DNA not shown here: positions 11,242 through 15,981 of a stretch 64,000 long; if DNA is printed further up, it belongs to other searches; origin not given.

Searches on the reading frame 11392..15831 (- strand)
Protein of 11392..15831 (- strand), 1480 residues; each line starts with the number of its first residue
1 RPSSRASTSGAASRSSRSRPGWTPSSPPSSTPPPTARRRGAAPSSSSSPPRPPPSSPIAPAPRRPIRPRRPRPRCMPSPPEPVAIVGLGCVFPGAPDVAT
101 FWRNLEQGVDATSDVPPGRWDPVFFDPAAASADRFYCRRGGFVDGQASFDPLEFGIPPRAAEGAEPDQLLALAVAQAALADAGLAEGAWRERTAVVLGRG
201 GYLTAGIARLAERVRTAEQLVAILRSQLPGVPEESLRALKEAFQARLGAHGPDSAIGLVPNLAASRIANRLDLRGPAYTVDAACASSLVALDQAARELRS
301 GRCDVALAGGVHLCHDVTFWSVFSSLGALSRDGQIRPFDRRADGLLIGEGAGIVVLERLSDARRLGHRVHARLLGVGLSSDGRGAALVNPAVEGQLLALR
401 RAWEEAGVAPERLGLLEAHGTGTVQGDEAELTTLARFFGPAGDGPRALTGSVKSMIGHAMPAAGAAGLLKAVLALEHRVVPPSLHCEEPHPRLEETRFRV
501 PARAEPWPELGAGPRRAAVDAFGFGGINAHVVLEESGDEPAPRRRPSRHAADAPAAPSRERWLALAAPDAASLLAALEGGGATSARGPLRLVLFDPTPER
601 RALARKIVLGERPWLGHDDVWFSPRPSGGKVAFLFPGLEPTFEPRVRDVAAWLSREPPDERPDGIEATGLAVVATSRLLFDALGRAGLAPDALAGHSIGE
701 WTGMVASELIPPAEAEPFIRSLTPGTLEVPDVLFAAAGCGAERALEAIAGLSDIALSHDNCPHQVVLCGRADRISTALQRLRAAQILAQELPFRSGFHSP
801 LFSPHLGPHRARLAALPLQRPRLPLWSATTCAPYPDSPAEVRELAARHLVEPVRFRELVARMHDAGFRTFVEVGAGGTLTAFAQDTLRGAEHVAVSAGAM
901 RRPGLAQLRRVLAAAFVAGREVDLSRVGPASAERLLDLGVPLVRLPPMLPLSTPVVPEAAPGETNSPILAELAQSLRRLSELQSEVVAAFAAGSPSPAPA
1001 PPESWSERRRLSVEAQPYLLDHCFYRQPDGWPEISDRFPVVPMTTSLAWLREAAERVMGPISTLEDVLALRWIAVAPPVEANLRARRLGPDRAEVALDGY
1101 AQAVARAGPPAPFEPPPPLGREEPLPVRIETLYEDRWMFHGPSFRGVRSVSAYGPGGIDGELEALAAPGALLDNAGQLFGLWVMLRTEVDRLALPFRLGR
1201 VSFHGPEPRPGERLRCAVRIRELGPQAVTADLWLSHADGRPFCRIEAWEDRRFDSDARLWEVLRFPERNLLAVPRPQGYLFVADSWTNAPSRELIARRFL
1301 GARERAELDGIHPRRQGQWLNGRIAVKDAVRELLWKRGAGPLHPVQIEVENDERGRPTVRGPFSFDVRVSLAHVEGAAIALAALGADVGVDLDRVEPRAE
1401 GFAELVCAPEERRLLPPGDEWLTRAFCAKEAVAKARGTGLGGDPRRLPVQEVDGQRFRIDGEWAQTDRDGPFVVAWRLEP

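Call 31: search_protein_families(library=pfam, proteins=[window:11392-15831:-], max_evalue=0.00001)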
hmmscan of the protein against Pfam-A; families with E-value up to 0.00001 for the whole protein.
window:11392-15831:- (1480 aa): 6 families
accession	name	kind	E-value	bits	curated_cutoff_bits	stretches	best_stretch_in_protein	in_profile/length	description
PF00109.32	ketoacyl-synt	-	4.1e-69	233.4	20.8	1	81-362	2-252/252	Beta-ketoacyl synthase, N-terminal domain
PF02801.28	Ketoacyl-synt_C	-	3.2e-32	111.5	20.8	1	370-487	1-119/119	Beta-ketoacyl synthase, C-terminal domain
PF00698.26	Acyl_transf_1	-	1e-22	81.5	32.7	1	659-917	53-314/319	Acyl transferase domain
PF01648.25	ACPS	-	5.3e-16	59.1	25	1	1388-1463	2-88/111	4'-phosphopantetheinyl transferase superfamily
PF14765.12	PS-DH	-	8.7e-13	48.6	23.7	1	1118-1257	8-163/166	Polyketide synthase dehydratase N-terminal domain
PF16197.11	KAsynt_C_assoc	-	2.8e-08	34.6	33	1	492-546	7-56/111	Ketoacyl-synthetase C-terminal extension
